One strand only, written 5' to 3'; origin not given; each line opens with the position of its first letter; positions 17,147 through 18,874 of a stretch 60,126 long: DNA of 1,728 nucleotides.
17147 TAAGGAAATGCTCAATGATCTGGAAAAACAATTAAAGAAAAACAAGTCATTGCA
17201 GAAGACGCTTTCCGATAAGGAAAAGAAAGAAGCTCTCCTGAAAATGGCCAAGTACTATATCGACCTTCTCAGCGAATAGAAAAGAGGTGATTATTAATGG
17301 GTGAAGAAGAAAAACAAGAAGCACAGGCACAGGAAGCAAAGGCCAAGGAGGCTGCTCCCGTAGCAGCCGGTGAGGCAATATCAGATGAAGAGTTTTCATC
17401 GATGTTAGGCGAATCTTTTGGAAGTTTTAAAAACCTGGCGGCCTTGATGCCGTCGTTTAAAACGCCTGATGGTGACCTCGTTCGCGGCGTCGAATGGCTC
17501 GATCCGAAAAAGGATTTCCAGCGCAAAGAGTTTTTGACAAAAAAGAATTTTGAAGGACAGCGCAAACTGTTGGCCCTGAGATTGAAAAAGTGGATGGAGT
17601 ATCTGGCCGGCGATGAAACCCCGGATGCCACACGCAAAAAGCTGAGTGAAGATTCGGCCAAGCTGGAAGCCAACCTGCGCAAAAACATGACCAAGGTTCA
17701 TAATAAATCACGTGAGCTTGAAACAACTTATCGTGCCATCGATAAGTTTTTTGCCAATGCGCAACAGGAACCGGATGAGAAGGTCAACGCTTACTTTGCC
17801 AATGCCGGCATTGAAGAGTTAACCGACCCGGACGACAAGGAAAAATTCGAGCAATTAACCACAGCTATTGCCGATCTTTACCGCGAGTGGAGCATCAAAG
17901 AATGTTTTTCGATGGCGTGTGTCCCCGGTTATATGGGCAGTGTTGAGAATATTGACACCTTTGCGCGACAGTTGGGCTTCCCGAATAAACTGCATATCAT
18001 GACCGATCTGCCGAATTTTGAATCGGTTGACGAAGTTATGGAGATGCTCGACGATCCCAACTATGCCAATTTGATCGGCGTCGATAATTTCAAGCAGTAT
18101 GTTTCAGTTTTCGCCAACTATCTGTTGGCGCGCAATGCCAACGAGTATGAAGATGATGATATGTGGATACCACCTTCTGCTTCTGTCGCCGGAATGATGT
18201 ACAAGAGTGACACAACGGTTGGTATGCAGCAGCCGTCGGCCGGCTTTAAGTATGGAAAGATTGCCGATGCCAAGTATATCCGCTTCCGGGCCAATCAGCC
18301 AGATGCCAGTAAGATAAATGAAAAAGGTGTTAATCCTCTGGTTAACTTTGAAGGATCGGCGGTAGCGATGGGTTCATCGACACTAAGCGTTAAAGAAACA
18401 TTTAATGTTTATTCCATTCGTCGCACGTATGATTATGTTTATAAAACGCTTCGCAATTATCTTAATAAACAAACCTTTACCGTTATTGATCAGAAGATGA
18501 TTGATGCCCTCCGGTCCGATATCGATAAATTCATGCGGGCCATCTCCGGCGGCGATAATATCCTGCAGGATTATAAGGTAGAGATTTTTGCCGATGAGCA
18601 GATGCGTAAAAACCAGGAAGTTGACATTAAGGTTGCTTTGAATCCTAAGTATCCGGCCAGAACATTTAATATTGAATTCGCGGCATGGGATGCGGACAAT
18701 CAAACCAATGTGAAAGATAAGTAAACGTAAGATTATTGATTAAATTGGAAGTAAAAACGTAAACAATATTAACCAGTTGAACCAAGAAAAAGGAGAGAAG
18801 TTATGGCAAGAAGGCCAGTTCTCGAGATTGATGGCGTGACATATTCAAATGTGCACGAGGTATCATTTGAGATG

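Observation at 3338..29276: Complete contractile T6SS core whose gene order and accessory set fit none of the described subtypes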

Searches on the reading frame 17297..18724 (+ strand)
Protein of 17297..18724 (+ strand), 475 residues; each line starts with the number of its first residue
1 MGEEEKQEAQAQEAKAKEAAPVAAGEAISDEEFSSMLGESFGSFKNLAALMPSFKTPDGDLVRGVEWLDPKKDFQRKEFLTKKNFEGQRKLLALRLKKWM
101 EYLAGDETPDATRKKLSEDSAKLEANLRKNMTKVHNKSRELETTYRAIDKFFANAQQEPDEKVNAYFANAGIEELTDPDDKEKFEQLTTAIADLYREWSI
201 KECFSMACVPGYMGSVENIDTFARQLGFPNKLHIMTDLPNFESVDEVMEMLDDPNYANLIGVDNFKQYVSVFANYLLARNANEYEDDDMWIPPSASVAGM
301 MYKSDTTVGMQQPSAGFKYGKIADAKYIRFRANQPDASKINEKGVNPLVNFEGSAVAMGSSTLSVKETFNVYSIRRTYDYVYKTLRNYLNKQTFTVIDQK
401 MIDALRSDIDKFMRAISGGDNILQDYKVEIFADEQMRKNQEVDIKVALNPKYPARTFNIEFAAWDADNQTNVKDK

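Call 3: search_protein_families(library=pfam, proteins=[window:17297-18724:+], max_evalue=0.01)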
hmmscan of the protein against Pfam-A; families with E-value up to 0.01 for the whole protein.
window:17297-18724:+ (475 aa): 2 families
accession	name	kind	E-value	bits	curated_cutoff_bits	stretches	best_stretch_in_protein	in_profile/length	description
PF17541.7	TssC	-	4.4e-67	227.3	25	1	62-471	21-423/430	Type VI secretion system, TssC, VipB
PF17482.7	Phage_sheath_1C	-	5.5e-05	23.6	26.9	1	366-461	3-101/104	Phage tail sheath C-terminal domain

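Call 5: search_protein_families(library=ncbifam, proteins=[window:17297-18724:+], max_evalue=0.01)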
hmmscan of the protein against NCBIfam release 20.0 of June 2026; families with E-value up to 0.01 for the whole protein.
window:17297-18724:+ (475 aa): 0 families

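Call 24: search_solved_structures(query=window:17297-18724:+, max_evalue=1)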
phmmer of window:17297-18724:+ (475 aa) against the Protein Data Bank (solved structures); distinct sequences matched with E-value up to 1: 13.
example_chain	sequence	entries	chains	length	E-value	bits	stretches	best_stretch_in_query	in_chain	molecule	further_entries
9ev2_S1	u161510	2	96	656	8.2e-07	31.6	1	237-419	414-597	Tail sheath protein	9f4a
9mkb_1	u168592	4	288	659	1.8e-06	30.5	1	267-421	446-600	gp18, tail sheath protein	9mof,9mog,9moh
3j2m_U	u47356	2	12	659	8.1e-06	28.3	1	267-387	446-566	Tail sheath protein Gp18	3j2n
9x3p_A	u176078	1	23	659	1.3e-05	27.6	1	270-387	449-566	Tail sheath protein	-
8kee_A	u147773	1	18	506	1.9e-05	27.2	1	286-388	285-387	sheath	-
6rao_D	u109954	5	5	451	0.00012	24.5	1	289-413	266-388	Afp3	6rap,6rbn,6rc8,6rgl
9qgl_3A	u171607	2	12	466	0.0018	20.6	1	289-437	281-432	Phage tail sheath family protein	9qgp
6rao_C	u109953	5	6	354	0.0048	19.2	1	291-416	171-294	Afp2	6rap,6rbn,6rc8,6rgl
8bky_A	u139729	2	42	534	0.005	19.1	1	288-413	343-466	Phage tail sheath protein | Phage tail sheath family protein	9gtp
8bl4_V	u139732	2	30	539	0.0051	19.1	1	288-413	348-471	Phage tail sheath family protein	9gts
9qgl_2A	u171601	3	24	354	0.021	17.1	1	290-416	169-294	Phage tail sheath family protein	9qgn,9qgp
6j0b_A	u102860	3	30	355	0.038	16.3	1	289-416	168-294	Pvc2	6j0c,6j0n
3foa_A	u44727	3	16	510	0.86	11.8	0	267-324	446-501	Tail sheath protein Gp18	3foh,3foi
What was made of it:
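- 17297..18724 (+): TssC, large sheath subunit of the PF17541 (T6SS-iii-type) family. PDB hits are only phage/eCIS sheaths (call 24).
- On T6SS-ii (Francisella): The only evidence is indirect: no IglB chain appeared among the PDB hits of TssC (call 24).
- Closest known: T6SS-iv. Same: The sheath is distantly similar to Afp, PVC and T4 sheaths (call 24).
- By plain sequence search, TssC is nearer to T4 gp18 and eCIS sheaths in the PDB than to VipB (call 24).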

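Call 34: search_protein_representatives(protein=window:17297-18724:+)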
Query: 475 residues. Proteins with E-value up to 0.001 (for the whole library): 595; up to 1e-10: 157; up to 1e-30: 55. The best 150 are listed.
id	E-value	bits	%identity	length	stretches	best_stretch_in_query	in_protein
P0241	8.7e-174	595.1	56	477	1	11-474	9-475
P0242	2.2e-107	376.3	41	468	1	31-464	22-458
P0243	1.4e-93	330.8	89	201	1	1-171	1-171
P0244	6.1e-90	318.8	36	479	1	14-465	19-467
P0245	3.4e-85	303.2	68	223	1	1-213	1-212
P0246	1.5e-84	301.1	33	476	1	7-466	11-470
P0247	1.1e-72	261.9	74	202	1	169-317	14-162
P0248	2.9e-67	244.1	34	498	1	15-469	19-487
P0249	3.4e-67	243.9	34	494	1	7-475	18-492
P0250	2.7e-60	221.1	30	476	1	12-463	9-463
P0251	5.7e-54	200.3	32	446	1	65-462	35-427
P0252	1.4e-50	189.1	29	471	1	25-464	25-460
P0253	3.4e-50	187.8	41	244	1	6-235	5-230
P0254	8.6e-49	183.2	77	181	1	207-307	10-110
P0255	1.6e-48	182.3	28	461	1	9-468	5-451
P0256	1.4e-47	179.2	29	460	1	61-462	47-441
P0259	3.5e-47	177.9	29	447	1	40-461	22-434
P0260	4.5e-47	177.5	30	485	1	85-469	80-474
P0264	2.0e-43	165.5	32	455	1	52-461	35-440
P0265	2.0e-41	158.9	29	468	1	54-467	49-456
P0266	3.0e-41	158.3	29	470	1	61-469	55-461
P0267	1.7e-39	152.5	26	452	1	61-467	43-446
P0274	5.7e-37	144.2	29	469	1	63-461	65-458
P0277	1.5e-36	142.8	28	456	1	40-471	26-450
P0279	2.5e-36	142.1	28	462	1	54-468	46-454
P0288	1.0e-31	126.9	30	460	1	27-467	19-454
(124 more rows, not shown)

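Call 35: list_cluster_members(proteins=[P0241, P0242, P0244, P0246, P0248, P0249, P0250, P0251, P0252, P0255])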
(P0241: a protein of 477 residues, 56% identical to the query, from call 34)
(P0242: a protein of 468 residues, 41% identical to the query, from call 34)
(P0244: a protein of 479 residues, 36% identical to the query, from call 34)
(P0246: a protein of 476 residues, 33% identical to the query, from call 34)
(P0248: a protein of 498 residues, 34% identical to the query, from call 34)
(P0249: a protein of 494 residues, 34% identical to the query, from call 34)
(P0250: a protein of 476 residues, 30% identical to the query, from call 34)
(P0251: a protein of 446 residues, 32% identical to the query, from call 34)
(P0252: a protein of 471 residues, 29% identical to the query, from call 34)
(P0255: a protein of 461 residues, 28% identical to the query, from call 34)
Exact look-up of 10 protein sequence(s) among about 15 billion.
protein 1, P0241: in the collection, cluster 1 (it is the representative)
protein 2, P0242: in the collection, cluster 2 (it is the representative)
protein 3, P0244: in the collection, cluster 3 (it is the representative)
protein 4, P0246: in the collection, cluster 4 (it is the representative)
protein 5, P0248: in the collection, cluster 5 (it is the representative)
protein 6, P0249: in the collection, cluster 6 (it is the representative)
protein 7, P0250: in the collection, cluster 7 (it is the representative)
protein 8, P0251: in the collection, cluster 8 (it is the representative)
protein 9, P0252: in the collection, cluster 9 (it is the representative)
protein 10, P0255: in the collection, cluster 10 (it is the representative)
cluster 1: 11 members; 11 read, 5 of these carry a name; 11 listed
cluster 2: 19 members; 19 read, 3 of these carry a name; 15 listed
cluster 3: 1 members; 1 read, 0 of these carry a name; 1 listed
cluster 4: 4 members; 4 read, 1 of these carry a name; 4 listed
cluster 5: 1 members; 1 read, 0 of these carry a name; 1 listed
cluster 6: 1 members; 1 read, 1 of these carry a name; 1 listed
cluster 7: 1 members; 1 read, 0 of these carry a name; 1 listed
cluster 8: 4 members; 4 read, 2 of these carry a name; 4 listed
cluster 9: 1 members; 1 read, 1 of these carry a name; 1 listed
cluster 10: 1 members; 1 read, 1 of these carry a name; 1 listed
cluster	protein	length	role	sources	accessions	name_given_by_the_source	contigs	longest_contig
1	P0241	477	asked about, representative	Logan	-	-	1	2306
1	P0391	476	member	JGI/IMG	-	hypothetical protein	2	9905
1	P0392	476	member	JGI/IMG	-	hypothetical protein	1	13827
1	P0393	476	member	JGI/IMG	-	hypothetical protein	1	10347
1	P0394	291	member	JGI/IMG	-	hypothetical protein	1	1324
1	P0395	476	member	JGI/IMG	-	hypothetical protein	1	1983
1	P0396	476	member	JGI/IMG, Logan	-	-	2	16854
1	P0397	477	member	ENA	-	-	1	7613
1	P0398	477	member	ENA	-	-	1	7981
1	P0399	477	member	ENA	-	-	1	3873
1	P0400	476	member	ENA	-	-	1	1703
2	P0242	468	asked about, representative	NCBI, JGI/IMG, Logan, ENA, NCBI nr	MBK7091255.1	MAG: hypothetical protein IPH59_05975 [bacterium] | hypothetical protein [bacterium]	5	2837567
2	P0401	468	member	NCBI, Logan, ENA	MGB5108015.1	MAG: hypothetical protein WBP42_15020 [Candidatus Zixiibacteriota bacterium]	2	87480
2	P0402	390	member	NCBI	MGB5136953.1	MAG: hypothetical protein WBP29_00325, partial [Candidatus Zixiibacteriota bacterium]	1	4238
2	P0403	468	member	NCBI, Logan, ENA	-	-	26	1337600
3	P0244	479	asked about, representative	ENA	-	-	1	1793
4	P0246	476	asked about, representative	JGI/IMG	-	-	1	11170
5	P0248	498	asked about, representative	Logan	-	-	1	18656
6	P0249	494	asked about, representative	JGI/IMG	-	hypothetical protein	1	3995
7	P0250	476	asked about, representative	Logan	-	-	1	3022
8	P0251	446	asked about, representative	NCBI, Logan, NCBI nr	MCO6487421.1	MAG: hypothetical protein J5I98_03335 [Phaeodactylibacter sp.] | hypothetical protein [Phaeodactylibacter sp.]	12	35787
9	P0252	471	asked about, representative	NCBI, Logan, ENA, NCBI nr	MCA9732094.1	type VI secretion system contractile sheath protein TssC [candidate division KSB1 ...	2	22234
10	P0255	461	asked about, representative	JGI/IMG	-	hypothetical protein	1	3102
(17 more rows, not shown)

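Call 44: find_related_loci(query=A5, collection=genome_contigs, flank=10000)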
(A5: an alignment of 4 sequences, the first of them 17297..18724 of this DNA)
Query A5 (475 aa) in genome_contigs; peptide patterns used: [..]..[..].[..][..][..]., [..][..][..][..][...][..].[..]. (x = any residue, [..] = any of these).
163 stretches matched a pattern; 88 encode a relative of the query (tblastn E <= 1e-3); the best 80 are kept; 80 distinct loci.
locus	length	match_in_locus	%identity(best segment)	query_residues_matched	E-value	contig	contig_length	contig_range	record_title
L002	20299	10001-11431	80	1-475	0e+0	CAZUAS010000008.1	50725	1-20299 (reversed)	MAG TPA_asm: uncultured Ignavibacteriales bacterium isolate binchicken_co43_183 genome assembly, contig: NODE_877_length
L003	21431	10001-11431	79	1-475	0e+0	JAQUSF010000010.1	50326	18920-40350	MAG: Candidatus Zixiibacteriota bacterium isolate STD1_90 NODE_1307_length_50326_cov_3.537082_Sandtown_D1, whole genome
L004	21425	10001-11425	78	1-475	0e+0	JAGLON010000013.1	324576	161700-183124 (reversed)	MAG: Candidatus Zixiibacteriota bacterium isolate RS_7_36 ROV157_7.bin.36.fa_13, whole genome shotgun sequence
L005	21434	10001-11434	77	1-475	0e+0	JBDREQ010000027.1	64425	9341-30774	MAG: Candidatus Zixiibacteriota bacterium isolate MEGAHIT-group-1.322 k141_5596864, whole genome shotgun sequence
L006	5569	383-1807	78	1-475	0e+0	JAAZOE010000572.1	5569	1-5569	MAG: Candidatus Zixiibacteriota bacterium isolate AS27yjCOA_31 199615_AS27, whole genome shotgun sequence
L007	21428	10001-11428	78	1-475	0e+0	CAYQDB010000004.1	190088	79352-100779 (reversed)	MAG TPA_asm: uncultured Ignavibacteriales bacterium isolate binchicken_co34_486 genome assembly, contig: NODE_23_length_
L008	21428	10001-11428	79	1-475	0e+0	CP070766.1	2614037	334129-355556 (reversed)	MAG: Candidatus Zixiibacteriota bacterium isolate bin25 chromosome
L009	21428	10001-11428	79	1-475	0e+0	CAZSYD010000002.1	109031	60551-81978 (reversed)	MAG TPA_asm: uncultured Ignavibacteriales bacterium isolate binchicken_co228_521 genome assembly, contig: NODE_97_length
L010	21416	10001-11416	78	1-475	0e+0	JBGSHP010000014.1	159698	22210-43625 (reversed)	MAG: Candidatus Zixiibacteriota bacterium isolate JTS-AC108 k141_573124, whole genome shotgun sequence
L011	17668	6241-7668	77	1-475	0e+0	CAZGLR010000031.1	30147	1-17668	MAG TPA_asm: uncultured Ignavibacteriales bacterium isolate SRP141376_co3_444 genome assembly, contig: NODE_3971_length_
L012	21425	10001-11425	78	1-475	0e+0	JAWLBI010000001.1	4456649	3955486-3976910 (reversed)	MAG: Candidatus Zixiibacteriota bacterium isolate AC1.147 AC1.147.fa-1, whole genome shotgun sequence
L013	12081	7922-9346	79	1-475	0e+0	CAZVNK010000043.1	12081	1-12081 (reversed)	MAG TPA_asm: uncultured Ignavibacteriaceae bacterium isolate binchicken_co42_233 genome assembly, contig: NODE_8268_leng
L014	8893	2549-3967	78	1-475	0e+0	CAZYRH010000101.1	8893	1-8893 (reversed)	MAG TPA_asm: uncultured Ignavibacteriales bacterium isolate binchicken_co100_268 genome assembly, contig: NODE_12704_len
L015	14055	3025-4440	78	1-475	0e+0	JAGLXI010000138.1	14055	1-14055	MAG: Candidatus Zixiibacteriota bacterium isolate RS_12_5 ZL285.bin.5.fa_138, whole genome shotgun sequence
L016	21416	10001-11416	79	1-475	0e+0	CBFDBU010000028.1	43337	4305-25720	MAG TPA_asm: uncultured bacterium isolate SRR26215678_binner123_Refined_106 genome assembly, contig: ERZ25073496.532, wh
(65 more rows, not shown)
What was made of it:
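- The cluster is conserved chromosomally across a phylum (call 44).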

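Call 53: find_homologous_proteins(query=A6)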
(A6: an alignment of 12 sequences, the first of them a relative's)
Query A6 (12 sequences) (476 aa, profile of the alignment): 22 proteins with E <= 0.001 among 8000 candidates.
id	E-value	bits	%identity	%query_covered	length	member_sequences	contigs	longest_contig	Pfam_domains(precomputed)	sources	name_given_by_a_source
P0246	2.5e-168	579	100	100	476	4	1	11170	PF17541.8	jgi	-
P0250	3.8e-168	578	43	98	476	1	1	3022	PF17541.8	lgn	-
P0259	6.7e-162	558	24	72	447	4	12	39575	PF17541.8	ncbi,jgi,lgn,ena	jgi:hypothetical protein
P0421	2.1e-159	549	77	99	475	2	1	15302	PF17541.8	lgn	-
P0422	1.6e-158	547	66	97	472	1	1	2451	PF17541.8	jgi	jgi:hypothetical protein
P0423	5.9e-155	535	48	93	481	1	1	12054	PF17541.8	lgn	-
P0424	6.7e-155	535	66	93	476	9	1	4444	PF17541.8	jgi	jgi:hypothetical protein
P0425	5.1e-154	532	47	95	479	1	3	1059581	PF17541.8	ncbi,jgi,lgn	jgi:hypothetical protein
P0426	6.0e-154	531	71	94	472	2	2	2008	PF17541.8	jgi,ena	-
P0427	1.2e-153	530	70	95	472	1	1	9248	PF17541.8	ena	-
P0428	3.0e-153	529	73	96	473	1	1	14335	PF17541.8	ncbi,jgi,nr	ncbi:MAG TPA: hypothetical protein VMS93_06670 [Candidatus Saccharimonadales bacterium]|nr:hypotheti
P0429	1.3e-152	527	46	94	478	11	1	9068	PF17541.8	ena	-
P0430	2.1e-151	523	46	98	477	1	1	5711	PF17541.8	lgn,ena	-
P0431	4.7e-151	522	47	90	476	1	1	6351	PF17541.8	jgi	jgi:hypothetical protein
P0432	8.4e-151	521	66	98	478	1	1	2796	PF17541.8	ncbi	-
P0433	1.8e-150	520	44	98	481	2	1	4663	PF17541.8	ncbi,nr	ncbi:MAG: hypothetical protein M3132_00230 [Actinomycetia bacterium]|nr:hypothetical protein [Actino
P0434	4.5e-150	519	45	97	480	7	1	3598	PF17541.8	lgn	-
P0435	2.7e-149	516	44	98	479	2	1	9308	PF17541.8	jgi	jgi:hypothetical protein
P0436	1.8e-146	507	45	93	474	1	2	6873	PF17541.8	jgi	-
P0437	4.3e-145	502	62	96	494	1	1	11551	PF17541.8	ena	-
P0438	8.0e-123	429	28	81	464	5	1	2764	PF17541.8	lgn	-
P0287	1.2e-64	237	59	51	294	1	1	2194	PF17541.8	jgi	jgi:hypothetical protein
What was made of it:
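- Tried and rejected: The search with non-Zixibacteria TssC returned only 22 proteins (call 53).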

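Call 54: find_encoding_contigs(protein=P0425, flank=10000, max_places=1)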
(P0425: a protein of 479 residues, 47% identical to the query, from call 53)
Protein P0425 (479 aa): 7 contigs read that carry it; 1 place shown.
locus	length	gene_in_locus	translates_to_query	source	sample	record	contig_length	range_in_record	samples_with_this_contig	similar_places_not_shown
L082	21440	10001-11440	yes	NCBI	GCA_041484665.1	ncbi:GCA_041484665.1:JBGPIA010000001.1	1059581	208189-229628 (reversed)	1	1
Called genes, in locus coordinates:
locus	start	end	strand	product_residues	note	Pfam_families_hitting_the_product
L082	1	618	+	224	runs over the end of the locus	PF00528:BPD_transp_1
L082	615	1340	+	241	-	PF00005:ABC_tran, PF13304:AAA_21 (faint)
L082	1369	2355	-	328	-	-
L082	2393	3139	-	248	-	PF03734:YkuD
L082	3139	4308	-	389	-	PF03734:YkuD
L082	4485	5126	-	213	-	-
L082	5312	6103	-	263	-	PF00034:Cytochrom_C, PF13442:Cytochrome_CBB3 (weak)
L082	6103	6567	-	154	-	-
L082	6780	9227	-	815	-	PF02861:Clp_N, PF13191:AAA_16, PF00004:AAA, PF17871:AAA_lid_9, PF00004:AAA, PF07724:AAA_2, PF07728:AAA_5, PF10431:ClpB_D2-small, +6 more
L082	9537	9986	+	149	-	PF05591:T6SS_VipA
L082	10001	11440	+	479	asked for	PF17541:TssC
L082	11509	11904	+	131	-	PF17642:TssD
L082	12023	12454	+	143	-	PF17642:TssD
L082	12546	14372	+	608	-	PF05954:Phage_GPD, PF22255:Gp44-like_2nd (weak), PF04717:Phage_base_V, PF10106:DUF2345 (weak)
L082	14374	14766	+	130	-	PF04965:GPW_gp25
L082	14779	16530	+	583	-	PF05947:T6SS_TssF (weak)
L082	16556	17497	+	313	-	PF06996:T6SS_TssG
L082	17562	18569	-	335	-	-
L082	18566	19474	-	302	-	-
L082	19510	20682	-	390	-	-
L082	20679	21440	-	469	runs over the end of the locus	PF13428:TPR_14 (faint), PF07719:TPR_2 (faint), PF13371:TPR_9 (faint), PF14559:TPR_19 (faint), PF00515:TPR_1 (faint), PF13432:TPR_16 (weak)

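Call 55: find_encoding_contigs(protein=P0421, flank=10000, max_places=1)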
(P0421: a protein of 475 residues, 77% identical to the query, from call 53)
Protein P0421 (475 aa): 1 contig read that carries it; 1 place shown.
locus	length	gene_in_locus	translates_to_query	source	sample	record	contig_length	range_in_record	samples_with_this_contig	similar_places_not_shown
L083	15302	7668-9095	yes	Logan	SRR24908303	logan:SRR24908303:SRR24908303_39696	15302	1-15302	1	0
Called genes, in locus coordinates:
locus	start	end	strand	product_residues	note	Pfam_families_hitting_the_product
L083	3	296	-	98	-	?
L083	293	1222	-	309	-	-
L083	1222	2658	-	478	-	-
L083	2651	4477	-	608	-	PF00069:Pkinase (weak), PF03781:FGE-sulfatase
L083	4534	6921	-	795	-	PF02861:Clp_N, PF13191:AAA_16 (weak), PF23569:NBD_SMAX1 (weak), PF00004:AAA, PF17871:AAA_lid_9, PF07724:AAA_2, PF07728:AAA_5, PF10431:ClpB_D2-small, +13 more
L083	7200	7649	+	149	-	PF05591:T6SS_VipA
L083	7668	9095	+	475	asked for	PF17541:TssC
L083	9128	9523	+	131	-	PF17642:TssD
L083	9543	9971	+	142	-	PF17642:TssD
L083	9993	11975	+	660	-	PF05954:Phage_GPD, PF04717:Phage_base_V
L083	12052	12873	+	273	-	PF00595:PDZ (weak), PF17820:PDZ_6 (weak)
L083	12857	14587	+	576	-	-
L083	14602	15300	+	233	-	?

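Call 56: find_encoding_contigs(protein=P0259, flank=10000, max_places=1)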
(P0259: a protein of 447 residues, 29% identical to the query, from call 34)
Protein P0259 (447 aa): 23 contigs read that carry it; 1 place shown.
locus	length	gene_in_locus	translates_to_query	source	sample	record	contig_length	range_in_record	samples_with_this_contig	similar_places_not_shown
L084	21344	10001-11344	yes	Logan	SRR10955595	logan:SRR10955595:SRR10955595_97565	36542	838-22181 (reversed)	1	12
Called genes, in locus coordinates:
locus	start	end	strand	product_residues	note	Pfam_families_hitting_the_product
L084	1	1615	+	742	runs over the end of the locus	-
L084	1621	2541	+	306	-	-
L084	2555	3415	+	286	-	PF17555:TssN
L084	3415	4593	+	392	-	-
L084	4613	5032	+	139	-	-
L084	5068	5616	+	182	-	-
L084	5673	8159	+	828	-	PF02861:Clp_N, PF13191:AAA_16 (weak), PF00004:AAA, PF17871:AAA_lid_9, PF00004:AAA (weak), PF07724:AAA_2, PF07728:AAA_5, PF10431:ClpB_D2-small, +5 more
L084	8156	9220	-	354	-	-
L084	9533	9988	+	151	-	PF05591:T6SS_VipA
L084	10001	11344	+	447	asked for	PF17541:TssC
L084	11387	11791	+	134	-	PF17642:TssD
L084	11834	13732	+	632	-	PF05954:Phage_GPD, PF04717:Phage_base_V, PF12059:DUF3540 (faint)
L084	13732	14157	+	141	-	PF04965:GPW_gp25 (weak)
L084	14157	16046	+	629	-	PF05947:T6SS_TssF (faint)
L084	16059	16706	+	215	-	PF16754:Pesticin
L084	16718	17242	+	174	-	-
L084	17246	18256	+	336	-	PF05488:PAAR_motif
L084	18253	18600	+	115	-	-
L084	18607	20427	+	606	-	-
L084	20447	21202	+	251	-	-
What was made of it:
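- On T6SS-iii (Bacteroidota): The same families are found in the TssN-bearing locus L084 (call 56).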
